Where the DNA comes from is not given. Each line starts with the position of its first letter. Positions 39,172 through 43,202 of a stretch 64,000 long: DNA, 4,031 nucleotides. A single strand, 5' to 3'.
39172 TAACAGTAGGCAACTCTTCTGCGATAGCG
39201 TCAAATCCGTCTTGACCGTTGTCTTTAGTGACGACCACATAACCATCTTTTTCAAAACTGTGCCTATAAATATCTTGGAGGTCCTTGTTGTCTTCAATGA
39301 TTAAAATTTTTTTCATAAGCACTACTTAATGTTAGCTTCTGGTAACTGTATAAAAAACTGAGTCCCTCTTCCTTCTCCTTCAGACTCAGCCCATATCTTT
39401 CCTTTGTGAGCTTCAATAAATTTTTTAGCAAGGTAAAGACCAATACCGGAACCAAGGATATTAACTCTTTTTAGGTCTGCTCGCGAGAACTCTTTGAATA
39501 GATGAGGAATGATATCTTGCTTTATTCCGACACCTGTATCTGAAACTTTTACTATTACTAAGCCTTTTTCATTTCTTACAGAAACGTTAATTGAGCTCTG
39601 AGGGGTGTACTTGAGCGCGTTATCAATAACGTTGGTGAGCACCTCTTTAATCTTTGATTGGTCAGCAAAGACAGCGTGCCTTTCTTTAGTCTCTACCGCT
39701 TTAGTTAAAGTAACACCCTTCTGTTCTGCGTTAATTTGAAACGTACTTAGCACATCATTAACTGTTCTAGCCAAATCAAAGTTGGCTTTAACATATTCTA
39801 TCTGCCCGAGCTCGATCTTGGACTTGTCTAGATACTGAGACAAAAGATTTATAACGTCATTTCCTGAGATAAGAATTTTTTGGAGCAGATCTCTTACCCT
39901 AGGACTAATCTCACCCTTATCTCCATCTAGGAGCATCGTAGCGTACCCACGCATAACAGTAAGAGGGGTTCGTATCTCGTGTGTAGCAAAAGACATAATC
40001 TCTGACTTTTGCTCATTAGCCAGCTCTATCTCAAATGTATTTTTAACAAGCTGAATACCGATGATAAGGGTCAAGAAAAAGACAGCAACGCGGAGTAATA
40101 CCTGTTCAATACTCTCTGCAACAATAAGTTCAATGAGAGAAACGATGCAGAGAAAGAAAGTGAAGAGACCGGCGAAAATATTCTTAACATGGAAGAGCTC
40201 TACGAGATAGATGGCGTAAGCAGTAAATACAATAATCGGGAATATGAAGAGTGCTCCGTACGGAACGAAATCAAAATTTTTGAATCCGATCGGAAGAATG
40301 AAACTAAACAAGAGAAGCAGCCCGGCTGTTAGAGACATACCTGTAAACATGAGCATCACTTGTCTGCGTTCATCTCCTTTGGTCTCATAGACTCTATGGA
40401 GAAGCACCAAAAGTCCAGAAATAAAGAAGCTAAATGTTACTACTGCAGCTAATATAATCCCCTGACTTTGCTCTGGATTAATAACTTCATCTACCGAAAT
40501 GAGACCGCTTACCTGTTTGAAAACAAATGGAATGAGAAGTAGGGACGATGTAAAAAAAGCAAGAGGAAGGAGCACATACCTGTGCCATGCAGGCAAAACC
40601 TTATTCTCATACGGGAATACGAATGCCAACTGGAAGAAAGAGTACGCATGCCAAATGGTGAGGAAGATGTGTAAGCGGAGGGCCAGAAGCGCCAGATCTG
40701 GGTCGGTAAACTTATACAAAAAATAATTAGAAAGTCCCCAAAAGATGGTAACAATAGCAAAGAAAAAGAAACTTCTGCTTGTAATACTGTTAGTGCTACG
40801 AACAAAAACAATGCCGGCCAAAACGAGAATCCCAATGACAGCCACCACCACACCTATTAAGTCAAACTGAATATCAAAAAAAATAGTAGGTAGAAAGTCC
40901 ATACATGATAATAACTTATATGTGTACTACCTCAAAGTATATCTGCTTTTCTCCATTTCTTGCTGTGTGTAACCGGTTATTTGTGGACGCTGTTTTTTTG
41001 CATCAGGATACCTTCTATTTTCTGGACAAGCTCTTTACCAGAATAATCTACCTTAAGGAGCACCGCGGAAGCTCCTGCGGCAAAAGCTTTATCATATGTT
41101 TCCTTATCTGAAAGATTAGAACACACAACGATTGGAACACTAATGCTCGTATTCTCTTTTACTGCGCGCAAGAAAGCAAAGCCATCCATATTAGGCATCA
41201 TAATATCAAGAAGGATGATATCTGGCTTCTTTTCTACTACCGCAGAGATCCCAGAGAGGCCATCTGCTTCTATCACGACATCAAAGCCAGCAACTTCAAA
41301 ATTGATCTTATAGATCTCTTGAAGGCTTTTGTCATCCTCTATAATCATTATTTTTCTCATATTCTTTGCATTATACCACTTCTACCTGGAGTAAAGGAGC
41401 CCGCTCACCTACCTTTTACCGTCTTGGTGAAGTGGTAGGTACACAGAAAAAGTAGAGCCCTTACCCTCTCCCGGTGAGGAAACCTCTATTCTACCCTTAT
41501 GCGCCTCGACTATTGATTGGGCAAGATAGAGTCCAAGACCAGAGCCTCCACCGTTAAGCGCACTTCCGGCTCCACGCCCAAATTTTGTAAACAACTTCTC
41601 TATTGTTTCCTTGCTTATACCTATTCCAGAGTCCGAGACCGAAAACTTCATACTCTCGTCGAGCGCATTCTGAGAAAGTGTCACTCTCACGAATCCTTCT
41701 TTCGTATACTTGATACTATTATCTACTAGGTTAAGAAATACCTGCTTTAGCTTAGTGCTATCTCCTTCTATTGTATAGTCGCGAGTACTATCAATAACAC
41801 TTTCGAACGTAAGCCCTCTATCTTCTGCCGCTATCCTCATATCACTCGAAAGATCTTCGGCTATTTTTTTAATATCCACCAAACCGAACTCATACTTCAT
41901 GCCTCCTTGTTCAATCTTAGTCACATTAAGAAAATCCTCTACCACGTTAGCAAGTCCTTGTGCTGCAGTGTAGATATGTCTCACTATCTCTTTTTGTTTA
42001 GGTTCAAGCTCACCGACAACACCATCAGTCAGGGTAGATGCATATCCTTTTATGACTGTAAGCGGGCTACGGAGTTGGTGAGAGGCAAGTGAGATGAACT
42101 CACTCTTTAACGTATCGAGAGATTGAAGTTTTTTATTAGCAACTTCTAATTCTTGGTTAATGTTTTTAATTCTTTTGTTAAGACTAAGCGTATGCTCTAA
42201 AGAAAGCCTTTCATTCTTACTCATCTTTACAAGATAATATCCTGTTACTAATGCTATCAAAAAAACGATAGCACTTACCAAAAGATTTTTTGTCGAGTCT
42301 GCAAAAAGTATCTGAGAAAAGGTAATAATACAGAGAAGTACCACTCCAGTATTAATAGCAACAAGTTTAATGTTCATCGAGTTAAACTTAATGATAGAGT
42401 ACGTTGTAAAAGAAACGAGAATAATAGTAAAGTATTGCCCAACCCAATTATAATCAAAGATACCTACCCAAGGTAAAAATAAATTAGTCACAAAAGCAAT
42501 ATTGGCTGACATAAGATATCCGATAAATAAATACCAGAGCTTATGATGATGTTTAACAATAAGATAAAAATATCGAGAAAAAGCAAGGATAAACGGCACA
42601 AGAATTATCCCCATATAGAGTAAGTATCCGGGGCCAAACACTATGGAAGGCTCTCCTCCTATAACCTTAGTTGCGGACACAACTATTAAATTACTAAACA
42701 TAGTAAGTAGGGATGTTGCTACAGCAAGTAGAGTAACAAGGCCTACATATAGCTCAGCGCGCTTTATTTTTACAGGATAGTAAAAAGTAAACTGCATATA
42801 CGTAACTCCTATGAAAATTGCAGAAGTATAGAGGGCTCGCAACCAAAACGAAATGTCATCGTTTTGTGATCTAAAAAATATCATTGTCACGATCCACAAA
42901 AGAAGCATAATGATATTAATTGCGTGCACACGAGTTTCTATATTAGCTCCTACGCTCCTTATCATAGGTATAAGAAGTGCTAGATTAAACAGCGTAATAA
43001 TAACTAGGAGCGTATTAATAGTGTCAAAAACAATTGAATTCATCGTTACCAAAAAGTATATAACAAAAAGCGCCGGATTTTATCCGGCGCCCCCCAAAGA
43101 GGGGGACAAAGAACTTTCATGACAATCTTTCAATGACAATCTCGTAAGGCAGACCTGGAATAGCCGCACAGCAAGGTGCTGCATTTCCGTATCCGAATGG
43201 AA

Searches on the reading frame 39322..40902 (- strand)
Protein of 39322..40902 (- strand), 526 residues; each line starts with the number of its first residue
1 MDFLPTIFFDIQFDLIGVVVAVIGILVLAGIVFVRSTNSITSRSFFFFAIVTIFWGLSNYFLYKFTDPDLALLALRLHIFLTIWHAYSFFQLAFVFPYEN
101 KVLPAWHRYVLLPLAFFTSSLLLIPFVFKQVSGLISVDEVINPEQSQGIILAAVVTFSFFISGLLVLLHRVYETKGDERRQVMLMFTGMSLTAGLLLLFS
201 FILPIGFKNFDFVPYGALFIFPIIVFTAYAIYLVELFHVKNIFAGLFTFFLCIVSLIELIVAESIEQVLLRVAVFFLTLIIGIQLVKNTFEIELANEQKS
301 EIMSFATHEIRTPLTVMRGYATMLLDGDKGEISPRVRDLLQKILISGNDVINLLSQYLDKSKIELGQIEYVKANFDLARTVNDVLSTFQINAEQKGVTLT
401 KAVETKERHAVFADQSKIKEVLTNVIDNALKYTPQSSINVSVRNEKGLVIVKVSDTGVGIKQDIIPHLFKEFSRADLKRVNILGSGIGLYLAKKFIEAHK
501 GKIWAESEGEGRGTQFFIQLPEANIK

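Call 46: search_protein_families(library=pfam, proteins=[window:39322-40902:-], max_evalue=0.000001)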
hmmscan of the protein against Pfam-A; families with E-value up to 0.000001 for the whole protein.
window:39322-40902:- (526 aa): 3 families
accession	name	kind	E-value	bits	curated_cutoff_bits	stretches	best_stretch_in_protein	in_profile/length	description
PF02518.31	HATPase_c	-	1.6e-25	90.1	26.4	1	414-523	2-110/111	Histidine kinase-, DNA gyrase B-, and HSP90-like ATPase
PF00512.31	HisKA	-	1.4e-12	47.9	26.9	1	299-365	2-65/66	His Kinase A (phospho-acceptor) domain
PF16927.11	HisKA_7TM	-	4.7e-07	30.3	28.6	1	19-237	3-220/224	N-terminal 7TM region of histidine kinase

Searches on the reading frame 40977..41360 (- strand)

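Call 46: search_protein_families(library=pfam, proteins=[window:40977-41360:-], max_evalue=0.000001)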
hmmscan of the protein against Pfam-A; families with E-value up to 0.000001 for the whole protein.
window:40977-41360:- (127 aa): 1 family
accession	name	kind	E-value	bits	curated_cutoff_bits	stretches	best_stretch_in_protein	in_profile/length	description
PF00072.30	Response_reg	-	1.9e-20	73.5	30.2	1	4-115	1-110/111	Response regulator receiver domain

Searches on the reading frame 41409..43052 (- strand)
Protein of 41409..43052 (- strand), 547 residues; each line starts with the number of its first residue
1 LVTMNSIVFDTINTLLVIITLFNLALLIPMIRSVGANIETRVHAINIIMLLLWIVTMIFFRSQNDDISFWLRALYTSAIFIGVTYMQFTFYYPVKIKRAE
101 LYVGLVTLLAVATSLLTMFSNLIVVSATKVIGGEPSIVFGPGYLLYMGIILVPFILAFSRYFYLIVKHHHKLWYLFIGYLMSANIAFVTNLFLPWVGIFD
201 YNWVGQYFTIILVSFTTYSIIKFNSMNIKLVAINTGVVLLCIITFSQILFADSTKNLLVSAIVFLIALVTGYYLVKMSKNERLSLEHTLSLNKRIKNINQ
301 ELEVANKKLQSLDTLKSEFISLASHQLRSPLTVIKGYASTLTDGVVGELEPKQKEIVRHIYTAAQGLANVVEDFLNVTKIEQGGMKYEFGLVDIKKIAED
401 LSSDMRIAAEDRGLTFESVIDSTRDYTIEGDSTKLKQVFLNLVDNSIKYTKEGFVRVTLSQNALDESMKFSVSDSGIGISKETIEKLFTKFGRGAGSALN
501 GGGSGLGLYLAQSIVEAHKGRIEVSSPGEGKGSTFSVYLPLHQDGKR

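Call 46: search_protein_families(library=pfam, proteins=[window:41409-43052:-], max_evalue=0.000001)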
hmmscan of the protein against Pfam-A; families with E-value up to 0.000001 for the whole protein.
window:41409-43052:- (547 aa): 2 families
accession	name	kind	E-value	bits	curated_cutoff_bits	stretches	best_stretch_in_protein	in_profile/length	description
PF02518.31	HATPase_c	-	2.2e-29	102.6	26.4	1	430-542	1-110/111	Histidine kinase-, DNA gyrase B-, and HSP90-like ATPase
PF00512.31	HisKA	-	4.9e-15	55.8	26.9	1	316-383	2-66/66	His Kinase A (phospho-acceptor) domain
